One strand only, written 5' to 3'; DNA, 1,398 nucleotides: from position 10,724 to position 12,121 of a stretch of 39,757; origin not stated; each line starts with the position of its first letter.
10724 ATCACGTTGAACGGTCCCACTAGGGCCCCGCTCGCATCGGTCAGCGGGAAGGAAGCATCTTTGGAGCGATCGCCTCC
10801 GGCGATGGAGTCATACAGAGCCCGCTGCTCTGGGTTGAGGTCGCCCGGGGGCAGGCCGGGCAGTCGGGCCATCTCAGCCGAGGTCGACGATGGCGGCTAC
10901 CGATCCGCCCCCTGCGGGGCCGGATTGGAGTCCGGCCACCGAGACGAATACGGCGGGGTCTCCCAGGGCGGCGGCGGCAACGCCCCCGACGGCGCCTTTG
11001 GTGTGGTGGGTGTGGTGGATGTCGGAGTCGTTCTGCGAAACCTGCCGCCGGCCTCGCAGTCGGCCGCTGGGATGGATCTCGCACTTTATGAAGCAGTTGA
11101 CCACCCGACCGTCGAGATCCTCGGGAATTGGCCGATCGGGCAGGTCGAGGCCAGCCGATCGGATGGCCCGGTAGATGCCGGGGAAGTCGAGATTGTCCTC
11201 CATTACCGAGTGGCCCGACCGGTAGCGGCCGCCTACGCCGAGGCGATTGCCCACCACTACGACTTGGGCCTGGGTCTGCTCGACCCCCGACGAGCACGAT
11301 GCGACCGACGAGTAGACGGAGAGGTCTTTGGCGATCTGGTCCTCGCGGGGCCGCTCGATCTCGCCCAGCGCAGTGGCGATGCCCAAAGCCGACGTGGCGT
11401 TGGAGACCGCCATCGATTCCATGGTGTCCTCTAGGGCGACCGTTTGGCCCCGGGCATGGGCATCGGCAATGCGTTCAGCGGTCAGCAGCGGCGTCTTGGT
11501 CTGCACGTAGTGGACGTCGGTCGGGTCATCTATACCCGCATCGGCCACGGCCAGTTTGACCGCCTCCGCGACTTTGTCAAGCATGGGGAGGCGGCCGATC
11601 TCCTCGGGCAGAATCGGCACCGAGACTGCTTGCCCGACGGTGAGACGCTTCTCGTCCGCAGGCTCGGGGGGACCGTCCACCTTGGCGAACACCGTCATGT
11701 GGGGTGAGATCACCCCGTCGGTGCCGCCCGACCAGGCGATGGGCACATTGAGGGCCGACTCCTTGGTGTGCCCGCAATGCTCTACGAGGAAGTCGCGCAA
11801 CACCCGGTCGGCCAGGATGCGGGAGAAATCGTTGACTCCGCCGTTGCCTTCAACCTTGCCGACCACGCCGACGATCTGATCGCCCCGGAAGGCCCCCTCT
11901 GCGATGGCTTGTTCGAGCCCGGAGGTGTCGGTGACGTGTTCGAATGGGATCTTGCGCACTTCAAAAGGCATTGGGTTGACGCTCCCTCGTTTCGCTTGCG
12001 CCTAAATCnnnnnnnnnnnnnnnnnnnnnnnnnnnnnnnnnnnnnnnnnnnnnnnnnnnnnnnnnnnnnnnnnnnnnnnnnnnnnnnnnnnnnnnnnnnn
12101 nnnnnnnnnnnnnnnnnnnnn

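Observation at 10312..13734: Toblerone-fold ring-opening amidohydrolase module: AtzD/barbiturase homologue + coupled CMD-family protein, divergent AS-amidase + RidA-like protein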

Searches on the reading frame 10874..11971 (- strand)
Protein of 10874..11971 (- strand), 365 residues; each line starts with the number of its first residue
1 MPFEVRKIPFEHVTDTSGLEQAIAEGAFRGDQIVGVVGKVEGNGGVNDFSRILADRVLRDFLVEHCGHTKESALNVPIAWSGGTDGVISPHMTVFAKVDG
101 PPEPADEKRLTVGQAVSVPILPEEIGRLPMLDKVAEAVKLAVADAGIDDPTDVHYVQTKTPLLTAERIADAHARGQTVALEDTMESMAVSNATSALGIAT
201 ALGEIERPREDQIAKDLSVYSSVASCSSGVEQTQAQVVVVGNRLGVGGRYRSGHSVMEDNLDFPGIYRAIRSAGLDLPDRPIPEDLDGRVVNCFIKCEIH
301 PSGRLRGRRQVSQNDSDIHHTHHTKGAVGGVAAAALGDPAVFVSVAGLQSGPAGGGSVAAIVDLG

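Call 3: search_protein_families(library=pfam, proteins=[window:10874-11971:-])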
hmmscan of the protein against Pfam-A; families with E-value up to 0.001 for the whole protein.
window:10874-11971:- (365 aa): 1 family
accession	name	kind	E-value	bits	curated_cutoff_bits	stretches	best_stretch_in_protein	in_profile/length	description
PF09663.15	Amido_AtzD_TrzD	-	1.6e-128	429.3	25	1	4-363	1-358/358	Amidohydrolase ring-opening protein (Amido_AtzD_TrzD)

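Call 4: search_protein_families(library=ncbifam, proteins=[window:10874-11971:-])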
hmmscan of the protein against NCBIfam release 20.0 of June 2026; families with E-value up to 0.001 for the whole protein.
window:10874-11971:- (365 aa): 2 families
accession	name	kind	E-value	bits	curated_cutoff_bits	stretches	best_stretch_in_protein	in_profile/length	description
TIGR02714.1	amido_AtzD_TrzD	subfamily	5.8e-132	440.1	153.1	1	4-363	2-365/366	ring-opening amidohydrolase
NF052395.1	CyanAcHdlAtzD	equivalog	4.2e-125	417.4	360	1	4-363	3-363/364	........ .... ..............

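Call 6: search_solved_structures(query=window:10874-11971:-, show_alignments=3)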
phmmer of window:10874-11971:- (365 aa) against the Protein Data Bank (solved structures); distinct sequences matched with E-value up to 0.001: 7.
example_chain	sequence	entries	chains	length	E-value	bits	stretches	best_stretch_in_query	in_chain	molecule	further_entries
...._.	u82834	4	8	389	1.7e-128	432.2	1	3-365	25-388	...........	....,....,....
5t13_A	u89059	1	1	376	2e-86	293.8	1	3-361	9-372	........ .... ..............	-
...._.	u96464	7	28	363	7.4e-84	285.4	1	3-362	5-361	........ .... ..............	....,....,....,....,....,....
6dhj_A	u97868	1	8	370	1.7e-83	284.2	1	3-362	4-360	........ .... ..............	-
4nq3_A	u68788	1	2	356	8.6e-65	222.7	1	5-361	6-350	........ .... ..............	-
4bvq_A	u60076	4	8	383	1.9e-64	221.6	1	4-361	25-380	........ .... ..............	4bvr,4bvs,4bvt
5hy0_A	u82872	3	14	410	5.9e-58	200.2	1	8-362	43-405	Ring-opening amidohydrolase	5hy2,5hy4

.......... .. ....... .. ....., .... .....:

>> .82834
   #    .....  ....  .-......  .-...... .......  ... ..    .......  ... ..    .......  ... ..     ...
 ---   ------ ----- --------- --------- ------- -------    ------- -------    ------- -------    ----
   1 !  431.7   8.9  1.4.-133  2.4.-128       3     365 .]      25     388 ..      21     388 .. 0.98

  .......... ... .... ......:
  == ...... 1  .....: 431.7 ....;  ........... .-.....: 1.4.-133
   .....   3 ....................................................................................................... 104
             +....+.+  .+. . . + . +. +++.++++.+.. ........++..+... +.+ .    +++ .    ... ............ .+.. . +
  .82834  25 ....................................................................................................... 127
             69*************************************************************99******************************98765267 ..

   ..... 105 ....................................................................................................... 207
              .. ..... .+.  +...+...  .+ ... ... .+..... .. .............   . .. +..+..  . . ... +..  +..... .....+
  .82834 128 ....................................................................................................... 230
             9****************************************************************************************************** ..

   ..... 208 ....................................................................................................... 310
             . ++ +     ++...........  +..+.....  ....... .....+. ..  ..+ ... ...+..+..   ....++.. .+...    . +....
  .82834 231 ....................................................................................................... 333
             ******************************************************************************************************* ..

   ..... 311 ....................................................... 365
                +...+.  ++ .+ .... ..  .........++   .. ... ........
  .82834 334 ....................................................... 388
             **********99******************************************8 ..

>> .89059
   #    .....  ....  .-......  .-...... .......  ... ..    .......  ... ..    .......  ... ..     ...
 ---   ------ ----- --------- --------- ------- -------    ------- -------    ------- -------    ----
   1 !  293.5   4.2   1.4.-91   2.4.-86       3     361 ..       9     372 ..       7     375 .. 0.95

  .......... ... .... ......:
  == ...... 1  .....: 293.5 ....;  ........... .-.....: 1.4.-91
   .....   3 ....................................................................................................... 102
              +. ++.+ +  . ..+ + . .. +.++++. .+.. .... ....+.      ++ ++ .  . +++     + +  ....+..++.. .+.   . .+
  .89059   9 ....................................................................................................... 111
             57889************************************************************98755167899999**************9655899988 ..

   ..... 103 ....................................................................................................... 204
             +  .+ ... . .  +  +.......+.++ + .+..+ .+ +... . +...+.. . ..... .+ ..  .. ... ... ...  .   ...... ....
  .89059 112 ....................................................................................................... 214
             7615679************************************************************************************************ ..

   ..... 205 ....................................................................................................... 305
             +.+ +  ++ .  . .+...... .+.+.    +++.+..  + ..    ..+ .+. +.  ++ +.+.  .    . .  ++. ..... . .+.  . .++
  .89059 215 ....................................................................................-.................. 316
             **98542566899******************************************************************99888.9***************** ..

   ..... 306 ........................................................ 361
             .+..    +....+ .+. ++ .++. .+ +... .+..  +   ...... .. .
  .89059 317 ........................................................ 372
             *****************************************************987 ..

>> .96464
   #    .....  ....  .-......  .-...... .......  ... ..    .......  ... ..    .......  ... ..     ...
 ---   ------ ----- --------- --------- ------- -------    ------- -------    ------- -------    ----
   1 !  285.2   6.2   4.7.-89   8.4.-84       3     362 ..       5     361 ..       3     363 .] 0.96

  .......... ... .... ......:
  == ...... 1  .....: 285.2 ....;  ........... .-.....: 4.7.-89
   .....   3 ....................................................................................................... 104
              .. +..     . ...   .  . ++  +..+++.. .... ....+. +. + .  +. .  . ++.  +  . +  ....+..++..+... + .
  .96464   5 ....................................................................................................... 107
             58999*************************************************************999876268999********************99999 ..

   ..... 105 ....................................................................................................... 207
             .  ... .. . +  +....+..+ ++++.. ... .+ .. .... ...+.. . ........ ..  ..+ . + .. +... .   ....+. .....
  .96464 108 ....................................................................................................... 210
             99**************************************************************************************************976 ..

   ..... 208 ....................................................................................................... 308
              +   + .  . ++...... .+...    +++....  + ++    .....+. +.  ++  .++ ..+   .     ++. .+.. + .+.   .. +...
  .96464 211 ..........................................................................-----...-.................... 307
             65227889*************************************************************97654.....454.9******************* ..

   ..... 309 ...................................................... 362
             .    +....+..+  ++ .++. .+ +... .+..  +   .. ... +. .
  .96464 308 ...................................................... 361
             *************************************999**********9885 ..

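Call 15: find_homologous_proteins(query=window:10874-11971:-, max_evalue=1e-20)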
Query window:10874-11971:- (365 aa): 7999 proteins with E <= 1e-20 among 8000 candidates; the best 120 are listed.
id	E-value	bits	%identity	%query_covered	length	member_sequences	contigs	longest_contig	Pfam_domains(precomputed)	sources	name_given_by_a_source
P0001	5.3e-229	778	97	100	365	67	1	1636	PF09663.16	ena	-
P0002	2.4e-207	706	88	100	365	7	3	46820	PF09663.16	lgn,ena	-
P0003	5.3e-206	702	87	100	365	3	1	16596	PF09663.16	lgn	-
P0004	4.9e-205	699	88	100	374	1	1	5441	PF09663.16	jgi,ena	-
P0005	1.1e-204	698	87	100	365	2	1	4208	PF09663.16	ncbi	-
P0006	1.9e-204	697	88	100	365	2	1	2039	PF09663.16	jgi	jgi:ring-opening amidohydrolase-like protein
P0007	2.4e-204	697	88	100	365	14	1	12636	PF09663.16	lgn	-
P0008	7.2e-201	685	86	100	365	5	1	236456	PF09663.16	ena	-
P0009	7.1e-189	646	82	100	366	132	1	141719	PF09663.16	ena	-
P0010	3.8e-188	643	81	100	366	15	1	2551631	PF09663.16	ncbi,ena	-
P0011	3.2e-166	571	75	99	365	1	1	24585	PF09663.16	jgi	jgi:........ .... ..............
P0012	4.5e-163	561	72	99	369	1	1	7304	PF09663.16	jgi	jgi:barbiturase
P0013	4.6e-162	557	72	100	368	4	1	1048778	PF09663.16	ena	-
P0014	4.7e-162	557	72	100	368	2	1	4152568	PF09663.16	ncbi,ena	-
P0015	7.0e-162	557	73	100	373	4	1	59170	PF09663.16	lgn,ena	-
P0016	8.2e-162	557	72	100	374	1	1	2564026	PF09663.16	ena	-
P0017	6.6e-161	554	72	100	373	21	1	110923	PF09663.16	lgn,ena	-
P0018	8.7e-161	553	72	100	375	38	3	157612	PF09663.16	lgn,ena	-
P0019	2.4e-160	552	72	100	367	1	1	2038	PF09663.16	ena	-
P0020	9.3e-160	550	71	100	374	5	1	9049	PF09663.16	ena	-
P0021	1.3e-159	549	72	100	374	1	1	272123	PF09663.16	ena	-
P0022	2.3e-159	549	71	100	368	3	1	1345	PF09663.16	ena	-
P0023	3.8e-159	548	71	100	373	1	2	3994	PF09663.16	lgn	-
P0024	1.0e-158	546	71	100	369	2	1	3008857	PF09663.16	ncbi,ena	-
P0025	1.1e-158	546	71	100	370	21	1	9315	PF09663.16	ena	-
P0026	7.1e-158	544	71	100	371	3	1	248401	PF09663.16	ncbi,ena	-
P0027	7.2e-158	544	70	100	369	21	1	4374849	PF09663.16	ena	-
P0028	7.9e-158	544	70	100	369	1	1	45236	PF09663.16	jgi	jgi:barbiturase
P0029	9.8e-158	543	71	100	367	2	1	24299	PF09663.16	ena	-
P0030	1.0e-157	543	70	100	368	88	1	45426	PF09663.16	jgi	-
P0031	1.7e-157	542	70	100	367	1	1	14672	PF09663.16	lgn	-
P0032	1.9e-157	542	70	99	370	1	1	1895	PF09663.16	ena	-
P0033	2.0e-157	542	71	99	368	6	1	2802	PF09663.16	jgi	jgi:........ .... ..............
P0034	2.1e-157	542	71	99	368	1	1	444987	PF09663.16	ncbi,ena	-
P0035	7.8e-157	540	71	99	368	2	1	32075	PF09663.16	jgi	jgi:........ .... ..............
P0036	2.2e-156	539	71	99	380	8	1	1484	PF09663.16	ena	-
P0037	1.6e-155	536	69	100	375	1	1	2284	PF09663.16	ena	-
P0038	1.7e-155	536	70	100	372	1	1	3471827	PF09663.16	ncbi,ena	-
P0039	5.5e-155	534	70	99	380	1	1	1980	PF09663.16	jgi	jgi:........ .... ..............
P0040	9.8e-155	533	69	100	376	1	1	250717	PF09663.16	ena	-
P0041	1.5e-154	533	70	100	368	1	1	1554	PF09663.16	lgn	-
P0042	4.9e-154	531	70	99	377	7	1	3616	PF09663.16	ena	-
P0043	8.0e-154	530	70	100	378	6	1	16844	PF09663.16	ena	-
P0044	1.7e-153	529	69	100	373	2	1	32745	PF09663.16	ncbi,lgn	-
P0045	4.0e-153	528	68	100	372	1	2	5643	PF09663.16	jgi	jgi:ring-opening amidohydrolase-like protein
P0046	2.0e-152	526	68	99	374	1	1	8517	PF09663.16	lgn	-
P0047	2.1e-152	526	69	97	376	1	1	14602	PF09663.16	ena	-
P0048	1.2e-151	523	69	100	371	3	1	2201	PF09663.16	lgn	-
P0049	1.4e-151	523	69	99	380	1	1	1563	PF09663.16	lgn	-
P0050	1.7e-151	523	68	99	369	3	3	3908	PF09663.16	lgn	-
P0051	2.1e-151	522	67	100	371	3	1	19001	PF09663.16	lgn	-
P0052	1.3e-150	520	68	99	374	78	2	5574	PF09663.16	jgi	jgi:ring-opening amidohydrolase-like protein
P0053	1.4e-150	520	67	100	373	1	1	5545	PF09663.16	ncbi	-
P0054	3.0e-150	519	68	99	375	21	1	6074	PF09663.16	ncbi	-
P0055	4.6e-150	518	68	99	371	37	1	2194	PF09663.16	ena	-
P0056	1.7e-149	516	67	99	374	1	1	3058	PF09663.16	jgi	jgi:barbiturase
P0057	2.1e-149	516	68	100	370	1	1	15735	PF09663.16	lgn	-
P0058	2.7e-149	515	68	100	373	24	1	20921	PF09663.16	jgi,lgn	-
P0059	3.2e-149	515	80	83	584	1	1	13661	PF09663.16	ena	-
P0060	4.1e-149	515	67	99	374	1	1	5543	PF09663.16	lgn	-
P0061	8.6e-149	514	66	100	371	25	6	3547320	PF09663.16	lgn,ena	-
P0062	8.8e-149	514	67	99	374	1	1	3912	PF09663.16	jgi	jgi:barbiturase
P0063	9.1e-149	514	68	100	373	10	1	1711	PF09663.16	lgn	-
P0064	1.1e-148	513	67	100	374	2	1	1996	PF09663.16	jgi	jgi:barbiturase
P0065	2.1e-148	513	68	99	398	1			PF09663.16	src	-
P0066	7.7e-148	511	66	100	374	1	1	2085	PF09663.16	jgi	-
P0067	1.3e-147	510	67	99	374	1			PF09663.16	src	-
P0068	1.4e-147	510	68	99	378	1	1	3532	PF09663.16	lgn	-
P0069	1.7e-147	510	67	99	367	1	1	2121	PF09663.16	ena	-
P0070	1.9e-147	509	67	98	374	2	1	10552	PF09663.16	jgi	jgi:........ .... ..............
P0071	2.2e-147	509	66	100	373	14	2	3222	PF09663.16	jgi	jgi:barbiturase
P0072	2.4e-147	509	67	99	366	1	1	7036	PF09663.16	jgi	jgi:barbiturase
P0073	3.3e-147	509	63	99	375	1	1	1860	PF09663.16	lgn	-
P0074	3.5e-147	509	66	100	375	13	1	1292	PF09663.16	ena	-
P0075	4.0e-147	508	66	100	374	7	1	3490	PF09663.16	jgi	-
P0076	4.7e-147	508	67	100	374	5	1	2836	PF09663.16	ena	-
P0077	8.8e-147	507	65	100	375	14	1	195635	PF09663.16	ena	-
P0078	1.1e-146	507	67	99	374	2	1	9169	PF09663.16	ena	-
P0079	4.4e-146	505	67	99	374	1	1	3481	PF09663.16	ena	-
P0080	4.7e-146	505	67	99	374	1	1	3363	PF09663.16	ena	-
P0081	5.1e-146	505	65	100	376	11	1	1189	PF09663.16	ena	-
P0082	5.4e-146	505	65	100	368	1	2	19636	PF09663.16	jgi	jgi:barbiturase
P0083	5.6e-146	505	67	100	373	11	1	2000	PF09663.16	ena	-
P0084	1.0e-145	504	67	99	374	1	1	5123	PF09663.16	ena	-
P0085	1.1e-145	504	66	100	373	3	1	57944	PF09663.16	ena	-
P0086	1.4e-145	503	66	100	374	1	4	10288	PF09663.16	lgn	-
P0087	2.0e-145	503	66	100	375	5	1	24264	PF09663.16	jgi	jgi:barbiturase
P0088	2.1e-145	503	66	99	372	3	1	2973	PF09663.16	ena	-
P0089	3.2e-145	502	65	100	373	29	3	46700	PF09663.16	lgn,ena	-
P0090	3.9e-145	502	65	100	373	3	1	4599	PF09663.16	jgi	jgi:ring-opening amidohydrolase-like protein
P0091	1.1e-144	500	66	99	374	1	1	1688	PF09663.16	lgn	-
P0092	1.1e-144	500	65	100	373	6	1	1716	PF09663.16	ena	-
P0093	1.5e-144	500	66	99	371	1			PF09663.16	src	-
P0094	1.5e-144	500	66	100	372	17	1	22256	PF09663.16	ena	-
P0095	2.5e-144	499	64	100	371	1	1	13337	PF09663.16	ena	-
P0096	4.1e-144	498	66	99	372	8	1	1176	PF09663.16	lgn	-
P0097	5.1e-144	498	65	100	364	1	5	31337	PF09663.16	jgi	jgi:barbiturase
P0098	1.7e-143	496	65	100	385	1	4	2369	PF09663.16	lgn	-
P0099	3.1e-143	496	65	100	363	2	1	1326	PF09663.16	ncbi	-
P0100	3.8e-143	495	65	100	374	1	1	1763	PF09663.16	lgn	-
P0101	3.9e-143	495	65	100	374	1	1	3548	PF09663.16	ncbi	-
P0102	4.2e-143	495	65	99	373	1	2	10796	PF09663.16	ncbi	-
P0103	5.4e-143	495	64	100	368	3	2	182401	PF09663.16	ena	-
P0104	8.1e-143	494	66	99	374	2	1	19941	PF09663.16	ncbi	-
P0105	8.4e-143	494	65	100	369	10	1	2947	PF09663.16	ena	-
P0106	1.1e-142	494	65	100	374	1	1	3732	PF09663.16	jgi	jgi:ring-opening amidohydrolase-like protein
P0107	1.4e-142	493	65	100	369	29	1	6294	PF09663.16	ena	-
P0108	1.6e-142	493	65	100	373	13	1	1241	PF09663.16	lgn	-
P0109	1.7e-142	493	64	100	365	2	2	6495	PF09663.16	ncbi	-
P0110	1.9e-142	493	65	99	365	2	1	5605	PF09663.16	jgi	jgi:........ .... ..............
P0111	1.9e-142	493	63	100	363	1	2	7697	PF09663.16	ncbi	-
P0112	3.0e-142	492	64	100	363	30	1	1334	PF09663.16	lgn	-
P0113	4.3e-142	492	67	97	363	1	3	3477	PF09663.16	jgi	jgi:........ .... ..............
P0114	4.9e-142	492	64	100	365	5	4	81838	PF09663.16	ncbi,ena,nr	ncbi:MAG: ring-opening amidohydrolase [Acidimicrobiia bacterium]|nr:ring-opening amidohydrolase [Aci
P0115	6.2e-142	491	65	100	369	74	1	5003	PF09663.16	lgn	-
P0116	6.5e-142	491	64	100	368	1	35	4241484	PF09663.16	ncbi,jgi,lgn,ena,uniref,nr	ncbi:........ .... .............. [Thermobispora bispora]|uniref:Barbiturase n=1 Tax=Thermobispora b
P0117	8.4e-142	491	64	100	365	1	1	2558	PF09663.16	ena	-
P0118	8.8e-142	491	67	97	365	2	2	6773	PF09663.16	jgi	jgi:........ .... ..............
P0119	1.5e-141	490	63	100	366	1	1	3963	PF09663.16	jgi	jgi:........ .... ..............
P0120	3.5e-141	489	63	99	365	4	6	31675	PF09663.16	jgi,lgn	jgi:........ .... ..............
